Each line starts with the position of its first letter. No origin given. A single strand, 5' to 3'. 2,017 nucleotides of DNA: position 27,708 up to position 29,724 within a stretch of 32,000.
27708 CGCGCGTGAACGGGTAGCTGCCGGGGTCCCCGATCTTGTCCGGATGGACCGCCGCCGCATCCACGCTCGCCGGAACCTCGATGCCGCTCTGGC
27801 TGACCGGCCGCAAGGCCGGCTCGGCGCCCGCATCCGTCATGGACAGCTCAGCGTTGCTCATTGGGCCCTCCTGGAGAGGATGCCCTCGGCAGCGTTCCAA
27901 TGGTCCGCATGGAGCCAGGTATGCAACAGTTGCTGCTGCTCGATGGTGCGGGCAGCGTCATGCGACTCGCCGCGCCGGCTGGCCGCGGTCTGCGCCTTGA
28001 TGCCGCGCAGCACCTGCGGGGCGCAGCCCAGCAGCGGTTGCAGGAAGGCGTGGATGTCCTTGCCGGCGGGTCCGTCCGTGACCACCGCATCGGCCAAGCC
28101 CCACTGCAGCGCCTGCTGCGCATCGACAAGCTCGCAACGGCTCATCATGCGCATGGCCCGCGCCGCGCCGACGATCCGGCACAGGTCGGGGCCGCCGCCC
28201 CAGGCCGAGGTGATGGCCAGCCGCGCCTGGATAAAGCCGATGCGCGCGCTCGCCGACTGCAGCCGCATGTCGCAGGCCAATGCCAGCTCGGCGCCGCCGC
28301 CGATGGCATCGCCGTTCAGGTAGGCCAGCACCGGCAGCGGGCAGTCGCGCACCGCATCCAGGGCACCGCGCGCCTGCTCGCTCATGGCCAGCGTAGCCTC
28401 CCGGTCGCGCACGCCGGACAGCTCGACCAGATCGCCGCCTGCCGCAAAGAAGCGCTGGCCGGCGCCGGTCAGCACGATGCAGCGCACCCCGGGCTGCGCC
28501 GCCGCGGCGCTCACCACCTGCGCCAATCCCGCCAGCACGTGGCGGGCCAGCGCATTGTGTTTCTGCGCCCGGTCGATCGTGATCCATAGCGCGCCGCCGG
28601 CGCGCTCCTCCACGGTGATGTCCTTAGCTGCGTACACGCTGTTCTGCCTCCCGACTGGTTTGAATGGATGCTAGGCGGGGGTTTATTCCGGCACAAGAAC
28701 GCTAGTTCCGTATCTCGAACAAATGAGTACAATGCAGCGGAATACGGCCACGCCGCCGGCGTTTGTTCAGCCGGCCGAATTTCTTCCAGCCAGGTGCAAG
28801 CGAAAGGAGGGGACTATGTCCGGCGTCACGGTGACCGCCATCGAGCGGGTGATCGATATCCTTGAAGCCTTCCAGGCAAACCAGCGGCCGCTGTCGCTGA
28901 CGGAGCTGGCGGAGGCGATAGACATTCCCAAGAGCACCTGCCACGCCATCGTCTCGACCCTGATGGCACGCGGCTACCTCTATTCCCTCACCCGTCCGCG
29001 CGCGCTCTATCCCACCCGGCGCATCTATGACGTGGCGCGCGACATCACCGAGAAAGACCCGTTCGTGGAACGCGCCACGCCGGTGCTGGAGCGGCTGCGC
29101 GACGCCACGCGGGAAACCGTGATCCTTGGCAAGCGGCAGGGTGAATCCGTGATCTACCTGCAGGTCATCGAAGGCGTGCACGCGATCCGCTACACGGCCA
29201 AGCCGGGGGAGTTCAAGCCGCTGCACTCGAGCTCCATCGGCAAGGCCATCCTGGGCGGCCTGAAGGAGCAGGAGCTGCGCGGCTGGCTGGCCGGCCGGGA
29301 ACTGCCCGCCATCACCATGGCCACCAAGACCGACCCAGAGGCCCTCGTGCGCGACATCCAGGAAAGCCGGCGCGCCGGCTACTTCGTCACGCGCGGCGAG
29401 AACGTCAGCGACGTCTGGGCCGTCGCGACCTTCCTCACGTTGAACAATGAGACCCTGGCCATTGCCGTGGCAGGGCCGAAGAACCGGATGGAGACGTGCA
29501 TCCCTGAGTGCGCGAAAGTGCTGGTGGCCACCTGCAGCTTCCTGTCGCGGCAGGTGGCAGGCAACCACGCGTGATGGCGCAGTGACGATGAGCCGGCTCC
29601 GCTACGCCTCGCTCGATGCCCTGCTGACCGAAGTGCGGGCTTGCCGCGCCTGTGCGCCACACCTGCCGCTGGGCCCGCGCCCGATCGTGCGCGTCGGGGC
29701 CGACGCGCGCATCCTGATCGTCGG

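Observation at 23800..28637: Five translationally coupled genes recreate the E. coli scpA-argK-scpB-scpC logic from different protein parts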

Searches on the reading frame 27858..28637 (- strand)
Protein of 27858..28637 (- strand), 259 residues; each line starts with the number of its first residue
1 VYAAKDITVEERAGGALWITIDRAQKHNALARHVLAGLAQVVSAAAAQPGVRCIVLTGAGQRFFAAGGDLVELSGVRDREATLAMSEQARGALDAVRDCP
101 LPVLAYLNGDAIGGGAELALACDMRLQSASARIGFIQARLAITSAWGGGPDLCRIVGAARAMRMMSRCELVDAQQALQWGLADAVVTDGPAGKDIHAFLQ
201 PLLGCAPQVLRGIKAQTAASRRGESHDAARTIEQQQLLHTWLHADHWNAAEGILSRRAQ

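Call 5: search_protein_families(library=pfam, proteins=[window:27858-28637:-])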
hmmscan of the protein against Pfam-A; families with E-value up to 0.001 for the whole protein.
window:27858-28637:- (259 aa): 2 families
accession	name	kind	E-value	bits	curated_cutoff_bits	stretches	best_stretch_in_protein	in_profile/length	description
PF00378.25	ECH_1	-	3e-41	141.8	27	1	14-245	4-232/251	Enoyl-CoA hydratase/isomerase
PF16113.10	ECH_2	-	1.7e-17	64.4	27.2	1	18-241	3-225/335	Enoyl-CoA hydratase/isomerase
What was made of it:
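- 27858..28637 (-): Atypical crotonase-fold protein, 259 aa, GTG start. ECH_1 3e-41 (call 5).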

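Call 6: search_protein_families(library=ncbifam, proteins=[window:27858-28637:-])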
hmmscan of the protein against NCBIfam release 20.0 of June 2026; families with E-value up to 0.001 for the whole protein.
window:27858-28637:- (259 aa): 71 families (the best 25 are shown)
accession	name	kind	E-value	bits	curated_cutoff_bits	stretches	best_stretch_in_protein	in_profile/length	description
NF005803.0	PRK07658.1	equivalog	3.7e-37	128.1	313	1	18-198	14-192/257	enoyl-CoA hydratase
NF004840.0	PRK06190.1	equivalog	4.1e-37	128.2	253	1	5-235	3-230/260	enoyl-CoA hydratase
NF004781.0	PRK06127.1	subfamily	4.3e-37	128.2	291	1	8-234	13-240/269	enoyl-CoA hydratase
NF004795.0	PRK06143.1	subfamily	1.4e-36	126.4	283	1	5-215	8-216/260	enoyl-CoA hydratase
NF004796.0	PRK06144.1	subfamily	2.5e-36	125.5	272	1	6-257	9-255/262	enoyl-CoA hydratase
NF005802.0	PRK07657.1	equivalog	1.4e-35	123.1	363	1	7-187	5-184/260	enoyl-CoA hydratase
NF051848.1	EnCoAHydtEchA19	equivalog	1.8e-35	122.7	400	1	11-251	5-245/258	enoyl-CoA hydratase EchA19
NF006566.0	PRK09076.1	subfamily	3.4e-35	121.9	286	1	12-258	11-254/260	enoyl-CoA hydratase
NF046063.1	oxepin_alt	equivalog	1.1e-33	116.8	300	1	10-253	4-244/254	oxepin-CoA hydrolase, alternative type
NF006007.0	PRK08138.1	subfamily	1.4e-32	113.1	355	1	6-234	8-231/261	enoyl-CoA hydratase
NF004475.0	PRK05809.1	subfamily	5.9e-32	111.2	394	1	12-215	10-212/260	short-chain-enoyl-CoA hydratase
NF005675.0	PRK07468.1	equivalog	1.3e-31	110.3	350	1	6-253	5-248/262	crotonase/enoyl-CoA hydratase family protein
NF042430.2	EnCoAhydt_DpgD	equivalog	3.9e-31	108.4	400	1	14-224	5-219/258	enoyl-CoA-hydratase DpgD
NF006699.0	PRK09245.1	subfamily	5.5e-31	107.8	354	1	7-257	4-259/266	crotonase/enoyl-CoA hydratase family protein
NF007239.0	PRK09674.1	equivalog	4.4e-30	105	371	1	7-240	5-231/257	2,3-dehydroadipyl-CoA hydratase PaaF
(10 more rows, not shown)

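Call 8: search_solved_structures(query=window:27858-28637:-, show_alignments=1)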
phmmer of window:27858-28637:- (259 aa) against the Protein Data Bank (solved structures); distinct sequences matched with E-value up to 0.001: 195 (the best 60 are shown).
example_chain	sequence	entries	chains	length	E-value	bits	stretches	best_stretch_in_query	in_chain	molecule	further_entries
5zai_A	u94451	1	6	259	1.7e-31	113.2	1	11-188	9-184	3-hydroxypropionyl-coenzyme A dehydratase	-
3kqf_A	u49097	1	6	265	4.8e-30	108.5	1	5-187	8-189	Enoyl-CoA hydratase/isomerase family protein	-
6lvp_A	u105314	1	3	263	1.6e-28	103.5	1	12-187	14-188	Enoyl-CoA hydratase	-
5jbw_A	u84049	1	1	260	8.8e-27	97.8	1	9-207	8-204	3-hydroxybutyryl-CoA dehydratase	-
5jbx_A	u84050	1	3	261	8.9e-27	97.8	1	9-207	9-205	3-hydroxybutyryl-CoA dehydratase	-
4k2n_A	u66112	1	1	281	1.5e-26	97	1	6-218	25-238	Enoyl-CoA hydratase/carnithine racemase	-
3pea_A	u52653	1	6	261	3.3e-25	92.7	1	22-216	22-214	Enoyl-CoA hydratase/isomerase family protein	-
5z7r_A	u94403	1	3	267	3.4e-24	89.4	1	9-210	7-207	Short-chain-enoyl-CoA hydratase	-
1hzd_A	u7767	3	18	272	3.4e-24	89.3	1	9-193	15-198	AU-BINDING PROTEIN/ENOYL-COA HYDRATASE | Methylglutaconyl-CoA hydratase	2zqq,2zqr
7eum_C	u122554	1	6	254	4.6e-24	88.9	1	13-227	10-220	Enoyl-CoA hydratase/isomerase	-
9ula_A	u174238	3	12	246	4.6e-24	88.9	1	13-226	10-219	Enoyl-CoA hydratase/isomerase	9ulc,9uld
28bq_A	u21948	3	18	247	4.7e-24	88.9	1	13-226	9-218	Enoyl-CoA hydratase/isomerase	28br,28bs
2ej5_A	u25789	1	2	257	4.3e-23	85.8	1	12-215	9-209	Enoyl-CoA hydratase subunit II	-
3h02_A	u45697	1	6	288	6.9e-23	85.1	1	6-224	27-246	Naphthoate synthase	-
5wyb_B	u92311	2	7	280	1e-22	84.5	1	7-218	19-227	Probable enoyl-CoA hydratase/isomerase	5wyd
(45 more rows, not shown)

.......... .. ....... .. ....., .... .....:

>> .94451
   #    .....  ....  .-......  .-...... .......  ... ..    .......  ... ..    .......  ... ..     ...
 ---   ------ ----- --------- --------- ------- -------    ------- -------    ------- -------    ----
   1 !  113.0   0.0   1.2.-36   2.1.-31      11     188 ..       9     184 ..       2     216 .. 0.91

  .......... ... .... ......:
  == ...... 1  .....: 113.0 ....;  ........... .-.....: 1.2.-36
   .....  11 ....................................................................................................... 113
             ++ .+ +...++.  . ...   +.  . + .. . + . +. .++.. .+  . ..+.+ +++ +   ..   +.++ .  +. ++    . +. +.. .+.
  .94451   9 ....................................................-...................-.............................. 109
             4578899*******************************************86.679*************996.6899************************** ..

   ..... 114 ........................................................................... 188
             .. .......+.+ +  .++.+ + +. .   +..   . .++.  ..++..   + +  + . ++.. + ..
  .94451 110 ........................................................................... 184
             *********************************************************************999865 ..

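Call 68: search_solved_structures(query=A1, show_alignments=0, max_evalue=1e-15)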
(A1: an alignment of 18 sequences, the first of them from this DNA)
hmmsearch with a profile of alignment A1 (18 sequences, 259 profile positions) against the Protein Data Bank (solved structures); distinct sequences matched with E-value up to 1e-15: 171 (the best 60 are shown).
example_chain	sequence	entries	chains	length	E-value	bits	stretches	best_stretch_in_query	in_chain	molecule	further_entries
6lvp_A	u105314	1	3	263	9.3e-48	166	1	12-252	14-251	Enoyl-CoA hydratase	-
5zai_A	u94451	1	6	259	2.1e-47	164.9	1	7-216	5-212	3-hydroxypropionyl-coenzyme A dehydratase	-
3kqf_A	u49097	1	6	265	1.6e-46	162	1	3-217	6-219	Enoyl-CoA hydratase/isomerase family protein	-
7eum_C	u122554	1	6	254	4.4e-45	157.3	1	8-258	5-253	Enoyl-CoA hydratase/isomerase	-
5z7r_A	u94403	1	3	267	9.1e-45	156.3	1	6-258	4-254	Short-chain-enoyl-CoA hydratase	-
9ula_A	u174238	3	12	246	2e-44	155.2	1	8-211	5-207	Enoyl-CoA hydratase/isomerase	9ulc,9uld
28bq_A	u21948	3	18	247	2.3e-44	154.9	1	8-214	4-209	Enoyl-CoA hydratase/isomerase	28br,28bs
5jbw_A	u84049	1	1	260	3.4e-42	147.8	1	20-196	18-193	3-hydroxybutyryl-CoA dehydratase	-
5jbx_A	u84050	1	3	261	3.4e-42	147.8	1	20-196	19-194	3-hydroxybutyryl-CoA dehydratase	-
4k2n_A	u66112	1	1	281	7.1e-42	146.8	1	11-239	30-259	Enoyl-CoA hydratase/carnithine racemase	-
3pea_A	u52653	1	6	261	3.5e-40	141.2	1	13-258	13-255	Enoyl-CoA hydratase/isomerase family protein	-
1hzd_A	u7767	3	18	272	4.7e-40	140.8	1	8-197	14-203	AU-BINDING PROTEIN/ENOYL-COA HYDRATASE | Methylglutaconyl-CoA hydratase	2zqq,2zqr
2pbp_A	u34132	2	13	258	4e-39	137.8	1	10-258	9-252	Enoyl-CoA hydratase subunit I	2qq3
5wyb_B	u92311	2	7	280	2.3e-38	135.2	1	6-257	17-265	Probable enoyl-CoA hydratase/isomerase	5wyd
4fjw_D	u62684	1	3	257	1.2e-37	133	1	6-255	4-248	Probable enoyl-CoA hydratase echA8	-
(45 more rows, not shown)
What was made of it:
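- Its closest solved relatives are ordinary short-chain hydratases and dehydratases (calls 8, 68). The crotonase is closest to 3-hydroxyacyl-CoA dehydratases (calls 8, 68).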

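Call 80: list_cluster_members(proteins=[window:27858-28637:-, window:25823-26239:-, window:24699-25826:-, window:23800-24702:-, window:23427-23762:-, window:20951-22051:-])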
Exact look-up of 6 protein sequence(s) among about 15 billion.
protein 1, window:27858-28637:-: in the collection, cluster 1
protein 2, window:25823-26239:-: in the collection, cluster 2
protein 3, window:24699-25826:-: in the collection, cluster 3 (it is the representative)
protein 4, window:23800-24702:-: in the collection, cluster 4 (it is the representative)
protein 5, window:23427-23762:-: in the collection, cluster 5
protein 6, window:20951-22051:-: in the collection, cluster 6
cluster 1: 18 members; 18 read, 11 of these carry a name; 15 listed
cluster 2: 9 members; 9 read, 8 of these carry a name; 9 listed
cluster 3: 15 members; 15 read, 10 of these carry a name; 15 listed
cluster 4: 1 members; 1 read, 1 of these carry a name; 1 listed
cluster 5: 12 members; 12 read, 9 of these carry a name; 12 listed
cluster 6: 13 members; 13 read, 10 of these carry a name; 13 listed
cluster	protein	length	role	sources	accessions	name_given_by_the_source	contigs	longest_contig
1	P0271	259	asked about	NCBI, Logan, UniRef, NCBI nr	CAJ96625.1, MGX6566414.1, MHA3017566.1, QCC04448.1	3-Hydroxybutyryl-CoA dehydratase [Cupriavidus necator] | 3-Hydroxybutyryl-CoA dehydratase n=1 Tax=Cupriavidus necator (strain ATCC 17699 / DSM 428 ... | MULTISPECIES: enoyl-CoA hydratase/isomerase family protein [Cupriavidus]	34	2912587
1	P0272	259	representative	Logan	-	-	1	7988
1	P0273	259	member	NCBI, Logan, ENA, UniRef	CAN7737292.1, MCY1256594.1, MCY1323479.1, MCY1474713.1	1,4-dihydroxy-2-naphthoyl-CoA synthase [compost metagenome] | enoyl-CoA hydratase/isomerase family protein n=1 Tax=Cupriavidus necator TaxID=106590 ...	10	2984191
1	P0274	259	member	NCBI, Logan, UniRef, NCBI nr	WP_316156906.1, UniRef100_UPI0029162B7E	enoyl-CoA hydratase/isomerase family protein [Cupriavidus sp. BIC8F] | enoyl-CoA hydratase/isomerase family protein n=1 Tax=Cupriavidus sp. BIC8F TaxID=3079014 ...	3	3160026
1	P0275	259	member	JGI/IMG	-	enoyl-CoA hydratase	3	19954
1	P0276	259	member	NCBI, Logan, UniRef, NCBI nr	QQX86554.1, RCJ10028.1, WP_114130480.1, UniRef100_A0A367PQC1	enoyl-CoA hydratase/isomerase family protein [Cupriavidus necator] | Enoyl-CoA hydratase/isomerase family protein n=1 Tax=Cupriavidus necator TaxID=106590 ...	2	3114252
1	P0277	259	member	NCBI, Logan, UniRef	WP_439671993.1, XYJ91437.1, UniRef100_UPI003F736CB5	3-Hydroxybutyryl-CoA dehydratase [Cupriavidus necator] | enoyl-CoA hydratase/isomerase family protein n=1 Tax=Cupriavidus necator TaxID=106590 ...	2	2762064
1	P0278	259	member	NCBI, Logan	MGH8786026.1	MAG: enoyl-CoA hydratase/isomerase family protein [Cupriavidus necator]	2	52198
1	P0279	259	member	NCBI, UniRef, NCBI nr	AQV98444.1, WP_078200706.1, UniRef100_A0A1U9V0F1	3-hydroxybutyryl-CoA dehydratase [Cupriavidus necator] | 3-hydroxybutyryl-CoA dehydratase n=1 Tax=Cupriavidus necator TaxID=106590 ... | enoyl-CoA hydratase/isomerase family protein [Cupriavidus necator]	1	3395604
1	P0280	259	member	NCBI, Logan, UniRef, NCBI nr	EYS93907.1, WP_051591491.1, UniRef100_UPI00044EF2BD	3-hydroxybutyryl-CoA dehydratase [Cupriavidus sp. SK-4] | enoyl-CoA hydratase/isomerase family protein n=1 Tax=Cupriavidus sp. SK-4 TaxID=574750 ... | enoyl-CoA hydratase/isomerase family protein [Cupriavidus sp. SK-4]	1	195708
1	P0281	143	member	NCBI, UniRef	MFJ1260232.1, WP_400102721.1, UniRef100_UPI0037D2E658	enoyl-CoA hydratase/isomerase family protein [Cupriavidus sp. CuC1] | enoyl-CoA hydratase/isomerase family protein n=1 Tax=Cupriavidus sp. CuC1 TaxID=3373131 ...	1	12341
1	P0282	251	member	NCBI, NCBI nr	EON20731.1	3-hydroxybutyryl-CoA dehydratase [Cupriavidus sp. GA3-3]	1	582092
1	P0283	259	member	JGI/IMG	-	-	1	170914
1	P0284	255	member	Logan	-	-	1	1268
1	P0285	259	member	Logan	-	-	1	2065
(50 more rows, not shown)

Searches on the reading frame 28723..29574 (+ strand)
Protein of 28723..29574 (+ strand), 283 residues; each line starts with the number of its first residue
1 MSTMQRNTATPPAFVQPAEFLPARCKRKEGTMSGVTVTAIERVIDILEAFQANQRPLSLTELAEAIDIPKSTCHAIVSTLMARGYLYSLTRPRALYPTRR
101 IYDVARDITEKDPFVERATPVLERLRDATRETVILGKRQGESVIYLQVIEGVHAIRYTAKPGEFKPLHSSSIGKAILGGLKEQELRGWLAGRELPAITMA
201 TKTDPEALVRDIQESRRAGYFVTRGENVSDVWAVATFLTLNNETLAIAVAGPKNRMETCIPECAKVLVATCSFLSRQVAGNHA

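Call 5: search_protein_families(library=pfam, proteins=[window:28723-29574:+])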
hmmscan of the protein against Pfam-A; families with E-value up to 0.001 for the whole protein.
window:28723-29574:+ (283 aa): 4 families
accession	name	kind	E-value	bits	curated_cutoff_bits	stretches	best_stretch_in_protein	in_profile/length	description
PF01614.24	IclR_C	-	2.3e-29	102.6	24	1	114-258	9-155/174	Bacterial transcriptional regulator IclR C-terminal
PF09339.16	HTH_IclR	-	1.8e-15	56.8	22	1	39-87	1-49/52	IclR helix-turn-helix domain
PF13412.12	HTH_24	-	2e-08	34.1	21.9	1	44-86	6-47/48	Winged helix-turn-helix DNA-binding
PF12802.13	MarR_2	-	1e-05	26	27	1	43-87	7-51/61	MarR family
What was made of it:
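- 28816..29574 (+): Divergently transcribed IclR-family regulator (252 aa by the public gene call; the longest ORF starts at 28723). HTH_IclR + IclR_C (call 5).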

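Call 6: search_protein_families(library=ncbifam, proteins=[window:28723-29574:+])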
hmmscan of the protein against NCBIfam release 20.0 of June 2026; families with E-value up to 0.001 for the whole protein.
window:28723-29574:+ (283 aa): 6 families
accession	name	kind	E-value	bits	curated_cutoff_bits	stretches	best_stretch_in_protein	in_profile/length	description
NF045644.1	TransRegBhcR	equivalog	3.8e-39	134.6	350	1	24-279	9-266/267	HTH-type transcriptional regulator BhcR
TIGR02431.1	pcaR_pcaU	subfamily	1.2e-28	100.1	284.75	1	37-251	5-219/248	beta-ketoadipate pathway transcriptional regulators, PcaR/PcaU/PobR family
NF011671.1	PRK15090.1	equivalog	4.3e-24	85.1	275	1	36-230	9-202/256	DNA-binding transcriptional regulator KdgR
NF007548.0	PRK10163.1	equivalog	2.4e-18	66.2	406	1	36-256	20-242/271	HTH-type transcriptional repressor AllR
NF008601.2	PRK11569.1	equivalog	3.7e-18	65.7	380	1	32-257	21-250/276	glyoxylate bypass operon transcriptional repressor IclR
NF007342.0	PRK09834.1-4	equivalog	1.1e-07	31.1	251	1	34-128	8-101/263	DNA-binding transcriptional regulator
